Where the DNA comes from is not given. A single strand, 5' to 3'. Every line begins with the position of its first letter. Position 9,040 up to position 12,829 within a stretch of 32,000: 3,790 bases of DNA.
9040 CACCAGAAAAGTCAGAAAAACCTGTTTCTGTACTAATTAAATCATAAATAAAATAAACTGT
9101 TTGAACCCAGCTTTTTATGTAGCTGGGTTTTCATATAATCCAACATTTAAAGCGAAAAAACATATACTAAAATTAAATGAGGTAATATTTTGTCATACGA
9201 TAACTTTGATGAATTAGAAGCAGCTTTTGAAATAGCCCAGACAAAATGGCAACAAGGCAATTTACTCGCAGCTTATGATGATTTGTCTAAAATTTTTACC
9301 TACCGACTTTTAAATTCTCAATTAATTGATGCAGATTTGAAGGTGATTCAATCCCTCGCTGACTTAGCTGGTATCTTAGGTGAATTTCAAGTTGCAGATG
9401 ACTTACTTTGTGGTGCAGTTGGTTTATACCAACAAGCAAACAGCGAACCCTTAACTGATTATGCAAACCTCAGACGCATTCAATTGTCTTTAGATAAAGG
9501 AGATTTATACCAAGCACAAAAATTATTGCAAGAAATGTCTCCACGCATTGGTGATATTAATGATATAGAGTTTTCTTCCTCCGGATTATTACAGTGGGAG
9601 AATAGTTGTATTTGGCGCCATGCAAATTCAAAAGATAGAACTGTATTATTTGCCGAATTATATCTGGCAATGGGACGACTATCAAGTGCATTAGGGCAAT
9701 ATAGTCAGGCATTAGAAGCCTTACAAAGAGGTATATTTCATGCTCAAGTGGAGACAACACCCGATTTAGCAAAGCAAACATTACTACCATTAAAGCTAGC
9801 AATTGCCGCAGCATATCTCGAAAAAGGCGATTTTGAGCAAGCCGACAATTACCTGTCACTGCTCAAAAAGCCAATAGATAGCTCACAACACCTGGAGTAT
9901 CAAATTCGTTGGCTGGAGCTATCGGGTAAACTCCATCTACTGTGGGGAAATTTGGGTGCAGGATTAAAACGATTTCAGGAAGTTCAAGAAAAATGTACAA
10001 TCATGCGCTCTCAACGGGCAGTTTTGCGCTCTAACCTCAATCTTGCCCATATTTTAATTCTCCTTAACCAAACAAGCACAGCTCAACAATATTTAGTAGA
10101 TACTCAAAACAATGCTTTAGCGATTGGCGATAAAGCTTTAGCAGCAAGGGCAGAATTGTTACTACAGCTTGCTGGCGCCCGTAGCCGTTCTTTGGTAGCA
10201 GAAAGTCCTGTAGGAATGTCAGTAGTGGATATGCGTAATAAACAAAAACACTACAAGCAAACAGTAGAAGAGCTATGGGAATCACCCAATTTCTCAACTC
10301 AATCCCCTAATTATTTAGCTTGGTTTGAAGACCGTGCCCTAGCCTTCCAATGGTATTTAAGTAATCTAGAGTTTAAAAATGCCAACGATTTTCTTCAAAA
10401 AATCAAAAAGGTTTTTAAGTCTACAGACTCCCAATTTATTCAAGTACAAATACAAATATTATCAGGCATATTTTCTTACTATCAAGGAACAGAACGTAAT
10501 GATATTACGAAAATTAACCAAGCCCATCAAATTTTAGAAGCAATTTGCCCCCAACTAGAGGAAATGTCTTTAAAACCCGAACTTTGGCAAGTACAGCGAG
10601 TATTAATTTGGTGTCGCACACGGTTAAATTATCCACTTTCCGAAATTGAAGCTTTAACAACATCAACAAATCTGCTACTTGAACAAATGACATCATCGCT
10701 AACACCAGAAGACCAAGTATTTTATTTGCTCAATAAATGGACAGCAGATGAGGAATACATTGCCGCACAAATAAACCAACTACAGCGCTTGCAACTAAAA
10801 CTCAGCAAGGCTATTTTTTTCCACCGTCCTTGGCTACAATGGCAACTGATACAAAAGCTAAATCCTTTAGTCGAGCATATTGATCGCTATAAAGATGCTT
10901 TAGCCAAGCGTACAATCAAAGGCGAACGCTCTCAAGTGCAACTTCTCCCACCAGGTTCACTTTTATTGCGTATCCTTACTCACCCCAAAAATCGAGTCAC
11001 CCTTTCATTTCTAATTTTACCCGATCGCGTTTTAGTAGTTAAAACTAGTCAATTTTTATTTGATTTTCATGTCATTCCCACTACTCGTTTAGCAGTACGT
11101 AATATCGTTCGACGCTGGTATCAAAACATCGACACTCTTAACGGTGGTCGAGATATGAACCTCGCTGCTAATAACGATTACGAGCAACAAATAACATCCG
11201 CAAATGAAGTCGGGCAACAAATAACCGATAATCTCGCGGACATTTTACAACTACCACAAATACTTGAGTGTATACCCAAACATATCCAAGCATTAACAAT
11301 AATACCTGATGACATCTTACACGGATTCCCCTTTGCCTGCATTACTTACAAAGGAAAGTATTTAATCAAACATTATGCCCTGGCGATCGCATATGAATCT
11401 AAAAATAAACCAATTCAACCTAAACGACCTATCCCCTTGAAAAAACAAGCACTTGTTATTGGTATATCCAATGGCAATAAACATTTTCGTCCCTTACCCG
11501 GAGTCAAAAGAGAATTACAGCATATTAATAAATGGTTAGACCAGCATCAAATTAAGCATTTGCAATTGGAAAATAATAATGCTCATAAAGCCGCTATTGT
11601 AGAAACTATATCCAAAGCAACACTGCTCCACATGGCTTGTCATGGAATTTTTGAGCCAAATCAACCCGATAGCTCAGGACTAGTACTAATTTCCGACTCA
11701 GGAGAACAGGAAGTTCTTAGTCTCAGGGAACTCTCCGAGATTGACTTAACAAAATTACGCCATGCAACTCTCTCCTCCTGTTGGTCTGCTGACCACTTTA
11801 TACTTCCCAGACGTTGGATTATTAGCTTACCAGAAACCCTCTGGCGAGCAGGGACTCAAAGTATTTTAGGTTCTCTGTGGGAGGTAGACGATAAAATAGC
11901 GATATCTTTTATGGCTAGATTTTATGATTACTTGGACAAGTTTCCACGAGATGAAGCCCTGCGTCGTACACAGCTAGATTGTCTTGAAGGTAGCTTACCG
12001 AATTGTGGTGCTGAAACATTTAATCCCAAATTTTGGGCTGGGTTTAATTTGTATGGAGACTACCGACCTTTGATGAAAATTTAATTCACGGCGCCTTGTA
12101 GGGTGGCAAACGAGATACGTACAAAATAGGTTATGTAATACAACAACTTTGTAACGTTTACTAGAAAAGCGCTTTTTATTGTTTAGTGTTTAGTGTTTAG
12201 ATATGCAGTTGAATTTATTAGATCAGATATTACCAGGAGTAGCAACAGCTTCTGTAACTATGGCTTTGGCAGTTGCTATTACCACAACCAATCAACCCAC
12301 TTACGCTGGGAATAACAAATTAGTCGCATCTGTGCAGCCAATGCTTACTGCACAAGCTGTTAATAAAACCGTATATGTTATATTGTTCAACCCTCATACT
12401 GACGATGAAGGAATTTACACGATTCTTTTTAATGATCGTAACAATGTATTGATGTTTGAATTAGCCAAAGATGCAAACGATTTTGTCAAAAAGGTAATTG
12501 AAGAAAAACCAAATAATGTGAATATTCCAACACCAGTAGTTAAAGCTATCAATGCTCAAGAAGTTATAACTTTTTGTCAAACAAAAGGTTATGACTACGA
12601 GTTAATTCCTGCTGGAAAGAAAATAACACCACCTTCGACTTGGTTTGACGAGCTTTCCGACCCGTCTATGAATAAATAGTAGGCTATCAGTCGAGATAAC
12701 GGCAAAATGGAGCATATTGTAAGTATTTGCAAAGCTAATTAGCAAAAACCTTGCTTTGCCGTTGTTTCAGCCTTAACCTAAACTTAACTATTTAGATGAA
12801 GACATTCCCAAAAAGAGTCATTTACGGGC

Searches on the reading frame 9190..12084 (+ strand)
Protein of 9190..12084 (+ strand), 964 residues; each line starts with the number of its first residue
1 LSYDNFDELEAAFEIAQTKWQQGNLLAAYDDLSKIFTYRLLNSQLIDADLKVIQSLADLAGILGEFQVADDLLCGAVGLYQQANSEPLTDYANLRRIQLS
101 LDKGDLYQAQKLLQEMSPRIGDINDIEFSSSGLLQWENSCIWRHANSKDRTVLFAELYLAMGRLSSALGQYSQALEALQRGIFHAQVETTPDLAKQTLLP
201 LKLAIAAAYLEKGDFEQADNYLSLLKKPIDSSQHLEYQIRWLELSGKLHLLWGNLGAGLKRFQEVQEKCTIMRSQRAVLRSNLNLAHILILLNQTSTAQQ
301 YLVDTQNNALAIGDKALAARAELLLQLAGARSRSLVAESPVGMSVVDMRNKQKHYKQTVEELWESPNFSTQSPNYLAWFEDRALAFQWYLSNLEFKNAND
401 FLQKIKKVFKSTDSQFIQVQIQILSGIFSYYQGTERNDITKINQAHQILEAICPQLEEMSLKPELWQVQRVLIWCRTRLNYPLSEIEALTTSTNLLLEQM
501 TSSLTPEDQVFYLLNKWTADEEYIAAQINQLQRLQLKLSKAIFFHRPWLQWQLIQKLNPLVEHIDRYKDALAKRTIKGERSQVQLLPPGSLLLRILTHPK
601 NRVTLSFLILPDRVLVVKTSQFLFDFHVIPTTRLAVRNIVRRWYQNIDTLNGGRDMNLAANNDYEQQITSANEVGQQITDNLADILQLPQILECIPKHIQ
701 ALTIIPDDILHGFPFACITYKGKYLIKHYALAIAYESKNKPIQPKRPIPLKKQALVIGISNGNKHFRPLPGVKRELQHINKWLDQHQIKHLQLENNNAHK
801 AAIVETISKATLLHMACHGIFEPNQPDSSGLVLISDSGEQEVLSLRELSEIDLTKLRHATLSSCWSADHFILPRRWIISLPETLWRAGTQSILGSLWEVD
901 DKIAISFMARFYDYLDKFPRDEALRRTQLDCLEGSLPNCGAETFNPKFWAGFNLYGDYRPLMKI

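Call 71: search_protein_families(library=pfam, proteins=[window:9190-12084:+], max_evalue=0.001)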
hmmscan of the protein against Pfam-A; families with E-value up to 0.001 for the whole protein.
window:9190-12084:+ (964 aa): 5 families
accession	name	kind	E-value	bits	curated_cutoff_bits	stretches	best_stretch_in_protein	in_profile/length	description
PF12770.12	CHAT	-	1.2e-61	209.1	24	1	681-957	6-289/289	CHAT domain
PF14559.12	TPR_19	-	6.3e-05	23.7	25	0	155-183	25-53/68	Tetratricopeptide repeat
PF17874.7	TPR_MalT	-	0.00013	21.8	45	0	151-326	118-287/336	MalT-like TPR region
PF24885.1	TPR_NPHP3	-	0.00055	19.8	100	0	146-192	90-136/239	Nephrocystin-3 TPR domain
PF21259.3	Rgg_C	-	0.00062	19.9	27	1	391-452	110-171/182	HTH-type transcriptional regulator Rgg, C-terminal domain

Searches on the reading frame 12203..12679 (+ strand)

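Call 71: search_protein_families(library=pfam, proteins=[window:12203-12679:+], max_evalue=0.001)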
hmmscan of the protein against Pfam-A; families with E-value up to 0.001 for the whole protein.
window:12203-12679:+ (158 aa): 2 families
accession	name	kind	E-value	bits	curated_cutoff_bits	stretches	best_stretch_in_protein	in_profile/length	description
PF11360.13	DUF3110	-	5.2e-24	84.7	20.2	1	57-144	1-83/84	Protein of unknown function (DUF3110)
PF17201.10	Cache_3-Cache_2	-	0.00077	19.3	27.7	1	38-127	185-273/299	Cache 3/Cache 2 fusion domain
